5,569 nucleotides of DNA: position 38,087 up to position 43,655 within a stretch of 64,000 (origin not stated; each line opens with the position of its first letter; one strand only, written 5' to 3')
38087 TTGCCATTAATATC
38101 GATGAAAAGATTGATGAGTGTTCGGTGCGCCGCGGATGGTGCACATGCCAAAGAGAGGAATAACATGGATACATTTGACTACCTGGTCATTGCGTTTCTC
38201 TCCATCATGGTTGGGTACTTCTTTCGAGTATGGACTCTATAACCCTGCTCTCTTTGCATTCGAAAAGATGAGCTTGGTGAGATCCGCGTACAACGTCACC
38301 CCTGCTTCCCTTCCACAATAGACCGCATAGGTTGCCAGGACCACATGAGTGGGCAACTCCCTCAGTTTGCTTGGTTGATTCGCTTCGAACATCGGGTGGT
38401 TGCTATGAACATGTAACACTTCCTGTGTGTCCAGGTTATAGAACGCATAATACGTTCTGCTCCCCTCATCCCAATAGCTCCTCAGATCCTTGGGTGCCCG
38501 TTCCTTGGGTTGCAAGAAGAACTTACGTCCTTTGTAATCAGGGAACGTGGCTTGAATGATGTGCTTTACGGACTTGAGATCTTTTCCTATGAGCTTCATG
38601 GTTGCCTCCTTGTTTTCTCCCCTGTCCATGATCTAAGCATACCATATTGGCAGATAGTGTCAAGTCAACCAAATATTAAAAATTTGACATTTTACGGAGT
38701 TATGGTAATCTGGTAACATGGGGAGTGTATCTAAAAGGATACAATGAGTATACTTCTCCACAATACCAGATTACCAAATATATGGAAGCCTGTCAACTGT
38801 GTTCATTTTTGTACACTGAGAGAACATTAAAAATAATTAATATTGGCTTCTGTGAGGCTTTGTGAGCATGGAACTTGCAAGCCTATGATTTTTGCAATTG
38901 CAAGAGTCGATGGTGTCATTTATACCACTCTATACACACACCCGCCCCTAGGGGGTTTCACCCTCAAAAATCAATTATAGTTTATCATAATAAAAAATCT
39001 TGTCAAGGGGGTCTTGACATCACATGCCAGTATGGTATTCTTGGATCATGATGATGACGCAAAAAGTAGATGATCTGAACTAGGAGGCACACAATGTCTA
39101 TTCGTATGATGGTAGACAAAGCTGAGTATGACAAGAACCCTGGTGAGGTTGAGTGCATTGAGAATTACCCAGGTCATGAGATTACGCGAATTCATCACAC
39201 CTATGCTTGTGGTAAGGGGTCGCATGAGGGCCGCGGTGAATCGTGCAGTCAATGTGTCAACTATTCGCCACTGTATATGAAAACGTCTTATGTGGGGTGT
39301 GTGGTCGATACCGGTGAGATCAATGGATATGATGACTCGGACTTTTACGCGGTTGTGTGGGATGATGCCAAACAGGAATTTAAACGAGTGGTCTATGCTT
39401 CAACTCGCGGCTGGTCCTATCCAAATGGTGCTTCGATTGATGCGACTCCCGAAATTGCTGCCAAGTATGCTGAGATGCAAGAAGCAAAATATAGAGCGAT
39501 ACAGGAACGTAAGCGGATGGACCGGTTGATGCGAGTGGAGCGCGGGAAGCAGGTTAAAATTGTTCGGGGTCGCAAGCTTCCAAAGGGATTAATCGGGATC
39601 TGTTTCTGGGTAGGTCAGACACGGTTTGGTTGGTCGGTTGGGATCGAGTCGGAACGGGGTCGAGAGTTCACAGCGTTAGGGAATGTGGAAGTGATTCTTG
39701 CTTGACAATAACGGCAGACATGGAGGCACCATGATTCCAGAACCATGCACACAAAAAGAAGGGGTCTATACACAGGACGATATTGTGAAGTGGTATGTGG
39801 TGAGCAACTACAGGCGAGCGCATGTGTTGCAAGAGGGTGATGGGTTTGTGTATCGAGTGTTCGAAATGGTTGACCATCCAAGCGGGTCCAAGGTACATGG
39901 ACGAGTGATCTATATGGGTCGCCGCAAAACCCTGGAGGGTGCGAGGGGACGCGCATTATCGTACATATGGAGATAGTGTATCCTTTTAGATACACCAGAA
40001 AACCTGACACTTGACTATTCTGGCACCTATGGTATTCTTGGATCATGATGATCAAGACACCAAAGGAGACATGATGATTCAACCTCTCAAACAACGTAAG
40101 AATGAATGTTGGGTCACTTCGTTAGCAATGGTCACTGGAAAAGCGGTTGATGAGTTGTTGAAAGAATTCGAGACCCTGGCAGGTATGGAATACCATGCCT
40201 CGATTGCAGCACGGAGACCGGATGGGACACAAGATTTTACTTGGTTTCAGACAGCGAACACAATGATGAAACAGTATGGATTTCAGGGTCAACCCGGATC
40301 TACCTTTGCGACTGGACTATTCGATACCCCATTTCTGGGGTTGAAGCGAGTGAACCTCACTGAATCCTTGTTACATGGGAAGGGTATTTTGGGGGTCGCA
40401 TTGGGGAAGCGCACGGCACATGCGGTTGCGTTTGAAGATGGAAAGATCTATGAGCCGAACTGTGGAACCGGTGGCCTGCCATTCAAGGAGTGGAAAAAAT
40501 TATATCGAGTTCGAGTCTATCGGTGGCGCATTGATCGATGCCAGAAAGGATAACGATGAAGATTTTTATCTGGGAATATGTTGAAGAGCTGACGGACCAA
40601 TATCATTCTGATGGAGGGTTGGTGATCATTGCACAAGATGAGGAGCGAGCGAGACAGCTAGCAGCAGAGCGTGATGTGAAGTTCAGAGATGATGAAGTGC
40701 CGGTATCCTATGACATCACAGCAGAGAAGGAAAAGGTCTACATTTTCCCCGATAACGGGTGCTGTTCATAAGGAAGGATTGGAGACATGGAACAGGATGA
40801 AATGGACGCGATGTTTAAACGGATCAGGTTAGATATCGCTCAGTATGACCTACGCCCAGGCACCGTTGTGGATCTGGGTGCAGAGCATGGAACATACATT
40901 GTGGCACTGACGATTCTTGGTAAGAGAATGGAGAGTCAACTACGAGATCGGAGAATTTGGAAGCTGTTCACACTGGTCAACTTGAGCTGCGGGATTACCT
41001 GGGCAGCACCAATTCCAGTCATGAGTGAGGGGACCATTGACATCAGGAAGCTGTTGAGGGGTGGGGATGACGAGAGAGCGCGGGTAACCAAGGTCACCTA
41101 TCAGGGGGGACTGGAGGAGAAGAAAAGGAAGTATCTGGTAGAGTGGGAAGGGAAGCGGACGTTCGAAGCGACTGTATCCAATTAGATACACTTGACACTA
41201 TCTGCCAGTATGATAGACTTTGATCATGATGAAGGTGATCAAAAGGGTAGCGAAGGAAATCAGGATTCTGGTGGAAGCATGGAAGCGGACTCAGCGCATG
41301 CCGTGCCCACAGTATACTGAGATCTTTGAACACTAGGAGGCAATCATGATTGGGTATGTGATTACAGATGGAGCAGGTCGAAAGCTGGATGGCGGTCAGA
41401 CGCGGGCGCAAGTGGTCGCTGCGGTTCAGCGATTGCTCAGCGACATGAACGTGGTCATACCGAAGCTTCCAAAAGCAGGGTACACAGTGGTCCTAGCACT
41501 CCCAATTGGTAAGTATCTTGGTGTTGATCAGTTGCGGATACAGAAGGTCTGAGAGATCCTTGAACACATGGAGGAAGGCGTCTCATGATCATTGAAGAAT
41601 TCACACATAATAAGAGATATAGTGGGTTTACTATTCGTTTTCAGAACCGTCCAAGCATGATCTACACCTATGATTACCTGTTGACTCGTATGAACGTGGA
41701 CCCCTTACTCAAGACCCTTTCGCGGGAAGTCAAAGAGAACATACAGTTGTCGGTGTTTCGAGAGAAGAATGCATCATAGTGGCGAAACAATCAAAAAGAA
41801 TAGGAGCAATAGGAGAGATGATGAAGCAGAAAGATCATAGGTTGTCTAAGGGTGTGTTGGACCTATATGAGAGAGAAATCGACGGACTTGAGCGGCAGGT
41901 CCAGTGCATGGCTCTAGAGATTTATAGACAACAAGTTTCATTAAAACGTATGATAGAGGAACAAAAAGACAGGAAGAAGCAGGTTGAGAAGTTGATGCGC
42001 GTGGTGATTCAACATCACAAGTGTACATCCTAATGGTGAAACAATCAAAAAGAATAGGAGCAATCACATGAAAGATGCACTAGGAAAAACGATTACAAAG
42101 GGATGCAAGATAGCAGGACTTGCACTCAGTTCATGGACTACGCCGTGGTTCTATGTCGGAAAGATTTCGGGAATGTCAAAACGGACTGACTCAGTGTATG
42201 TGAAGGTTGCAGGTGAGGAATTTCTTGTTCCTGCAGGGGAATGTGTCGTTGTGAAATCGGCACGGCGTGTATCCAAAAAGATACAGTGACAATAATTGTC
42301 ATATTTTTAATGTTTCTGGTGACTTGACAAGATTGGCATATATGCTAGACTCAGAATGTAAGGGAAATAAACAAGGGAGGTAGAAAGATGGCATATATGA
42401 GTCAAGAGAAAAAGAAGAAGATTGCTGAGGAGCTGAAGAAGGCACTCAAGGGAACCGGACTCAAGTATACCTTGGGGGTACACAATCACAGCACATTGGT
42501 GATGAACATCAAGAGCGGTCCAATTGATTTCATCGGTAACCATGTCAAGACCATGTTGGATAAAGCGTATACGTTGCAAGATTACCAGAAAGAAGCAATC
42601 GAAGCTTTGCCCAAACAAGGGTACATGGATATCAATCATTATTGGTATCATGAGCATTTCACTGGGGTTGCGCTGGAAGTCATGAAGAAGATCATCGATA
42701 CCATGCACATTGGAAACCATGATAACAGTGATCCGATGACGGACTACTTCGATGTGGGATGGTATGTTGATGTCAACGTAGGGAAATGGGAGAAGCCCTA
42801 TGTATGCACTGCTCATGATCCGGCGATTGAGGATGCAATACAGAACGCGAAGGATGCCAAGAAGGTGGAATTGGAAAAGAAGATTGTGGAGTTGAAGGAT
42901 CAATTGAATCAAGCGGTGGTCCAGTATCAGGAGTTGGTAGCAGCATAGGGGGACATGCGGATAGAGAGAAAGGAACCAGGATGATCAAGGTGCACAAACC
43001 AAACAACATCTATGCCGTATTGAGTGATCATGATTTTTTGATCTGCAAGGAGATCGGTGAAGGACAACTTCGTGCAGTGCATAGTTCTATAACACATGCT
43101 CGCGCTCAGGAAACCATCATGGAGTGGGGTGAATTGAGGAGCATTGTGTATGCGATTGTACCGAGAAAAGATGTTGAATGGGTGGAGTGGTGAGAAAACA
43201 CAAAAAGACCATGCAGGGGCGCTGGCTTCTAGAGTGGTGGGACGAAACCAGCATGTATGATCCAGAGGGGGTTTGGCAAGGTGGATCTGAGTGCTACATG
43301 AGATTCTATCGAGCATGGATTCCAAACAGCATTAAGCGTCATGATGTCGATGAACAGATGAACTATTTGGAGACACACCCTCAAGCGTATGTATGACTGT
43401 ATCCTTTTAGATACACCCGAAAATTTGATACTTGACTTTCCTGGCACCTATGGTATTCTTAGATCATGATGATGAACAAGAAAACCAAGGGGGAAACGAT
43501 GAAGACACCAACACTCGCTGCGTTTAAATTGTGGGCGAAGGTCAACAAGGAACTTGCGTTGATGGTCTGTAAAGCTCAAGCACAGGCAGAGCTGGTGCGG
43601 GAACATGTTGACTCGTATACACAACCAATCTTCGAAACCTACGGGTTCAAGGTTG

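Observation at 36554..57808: About 17 copies of one regulatory cassette tile a 22-kb small-ORF region (PeSL-like)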

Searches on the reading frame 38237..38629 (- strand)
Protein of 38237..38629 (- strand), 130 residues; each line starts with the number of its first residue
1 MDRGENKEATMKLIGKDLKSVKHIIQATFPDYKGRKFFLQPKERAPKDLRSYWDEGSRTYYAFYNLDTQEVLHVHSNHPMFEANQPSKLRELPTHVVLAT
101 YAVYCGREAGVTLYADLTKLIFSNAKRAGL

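Call 25: find_encoding_contigs(protein=window:38237-38629:-, flank=10000, max_places=6)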
Protein window:38237-38629:- (130 aa): no gene with exactly this product is on record in the collection.

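Call 27: find_homologous_proteins(query=window:38237-38629:-)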
Query window:38237-38629:- (130 aa): 18 proteins with E <= 0.001 among 20 candidates.
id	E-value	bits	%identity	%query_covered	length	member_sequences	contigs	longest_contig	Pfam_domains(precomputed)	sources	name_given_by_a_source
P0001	1.3e-82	292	100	100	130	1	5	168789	-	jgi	-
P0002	5.4e-58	213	83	85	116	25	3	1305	-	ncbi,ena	-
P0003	4.7e-56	206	82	85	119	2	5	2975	-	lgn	-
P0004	9.6e-53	196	77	85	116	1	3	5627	-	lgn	-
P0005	3.3e-50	187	74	85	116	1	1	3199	-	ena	-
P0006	3.9e-48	181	72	85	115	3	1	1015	-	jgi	-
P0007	8.9e-47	176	72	82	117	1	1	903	-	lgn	-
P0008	1.3e-46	176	68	85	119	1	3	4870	-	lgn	-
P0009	1.0e-44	170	68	85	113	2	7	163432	-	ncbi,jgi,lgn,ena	-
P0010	3.5e-44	168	67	85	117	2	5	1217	-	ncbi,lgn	-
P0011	3.4e-26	110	50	78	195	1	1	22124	-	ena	-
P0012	1.8e-23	101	43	85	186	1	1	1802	-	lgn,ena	-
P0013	2.1e-17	81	38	87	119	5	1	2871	-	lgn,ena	-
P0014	6.2e-17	80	39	79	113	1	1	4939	-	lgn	-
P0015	5.4e-15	74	35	79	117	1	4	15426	-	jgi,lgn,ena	-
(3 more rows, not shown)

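Call 29: find_encoding_contigs(protein=P0009, flank=10000, max_places=6)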
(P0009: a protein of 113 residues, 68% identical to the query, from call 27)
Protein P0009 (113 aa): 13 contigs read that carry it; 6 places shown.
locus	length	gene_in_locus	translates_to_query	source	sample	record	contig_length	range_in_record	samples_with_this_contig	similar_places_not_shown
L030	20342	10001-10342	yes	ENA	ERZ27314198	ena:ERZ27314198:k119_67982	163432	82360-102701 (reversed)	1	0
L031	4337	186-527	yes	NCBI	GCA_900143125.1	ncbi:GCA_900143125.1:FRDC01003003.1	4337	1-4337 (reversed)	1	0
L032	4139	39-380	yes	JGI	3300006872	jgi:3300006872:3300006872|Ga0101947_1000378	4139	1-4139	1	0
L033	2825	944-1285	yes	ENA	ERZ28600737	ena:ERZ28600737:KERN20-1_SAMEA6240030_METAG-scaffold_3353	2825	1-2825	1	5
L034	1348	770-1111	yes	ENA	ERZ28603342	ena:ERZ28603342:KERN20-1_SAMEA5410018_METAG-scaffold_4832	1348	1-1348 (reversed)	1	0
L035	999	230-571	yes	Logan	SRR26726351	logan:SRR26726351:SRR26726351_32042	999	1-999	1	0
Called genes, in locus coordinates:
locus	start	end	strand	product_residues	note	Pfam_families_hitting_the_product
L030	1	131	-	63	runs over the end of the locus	-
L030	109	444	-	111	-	-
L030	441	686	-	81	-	-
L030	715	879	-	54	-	-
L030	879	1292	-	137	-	-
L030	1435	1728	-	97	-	-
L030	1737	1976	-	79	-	-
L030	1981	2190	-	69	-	-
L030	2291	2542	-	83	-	-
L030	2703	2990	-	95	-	-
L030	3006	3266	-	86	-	-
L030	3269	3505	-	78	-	-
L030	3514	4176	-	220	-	-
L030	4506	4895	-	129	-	-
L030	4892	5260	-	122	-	-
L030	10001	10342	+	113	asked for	-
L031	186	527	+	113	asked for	-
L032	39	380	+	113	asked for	-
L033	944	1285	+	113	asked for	-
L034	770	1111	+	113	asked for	-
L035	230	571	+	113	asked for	-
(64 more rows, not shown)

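Call 31: find_encoding_contigs(protein=P0001, flank=10000, max_places=10)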
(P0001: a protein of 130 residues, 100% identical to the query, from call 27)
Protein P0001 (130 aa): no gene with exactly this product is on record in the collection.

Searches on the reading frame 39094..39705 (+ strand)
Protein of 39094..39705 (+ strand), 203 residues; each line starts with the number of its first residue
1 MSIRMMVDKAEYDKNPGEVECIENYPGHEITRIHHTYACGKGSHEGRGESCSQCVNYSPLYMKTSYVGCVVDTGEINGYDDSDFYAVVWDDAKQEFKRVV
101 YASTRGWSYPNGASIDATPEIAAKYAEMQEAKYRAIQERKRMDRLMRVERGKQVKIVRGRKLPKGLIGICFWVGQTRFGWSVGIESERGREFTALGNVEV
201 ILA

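Call 69: search_protein_families(library=pfam, proteins=[window:39094-39705:+], max_evalue=0.01)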
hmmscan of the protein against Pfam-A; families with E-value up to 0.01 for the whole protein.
window:39094-39705:+ (203 aa): 0 families

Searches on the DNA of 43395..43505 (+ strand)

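Call 79: search_dna_similar(query=window:43395-43505:+, collection=phages, mode=distant, max_evalue=0.01, max_rows=15)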
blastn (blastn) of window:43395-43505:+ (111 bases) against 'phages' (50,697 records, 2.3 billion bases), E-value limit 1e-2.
No match.
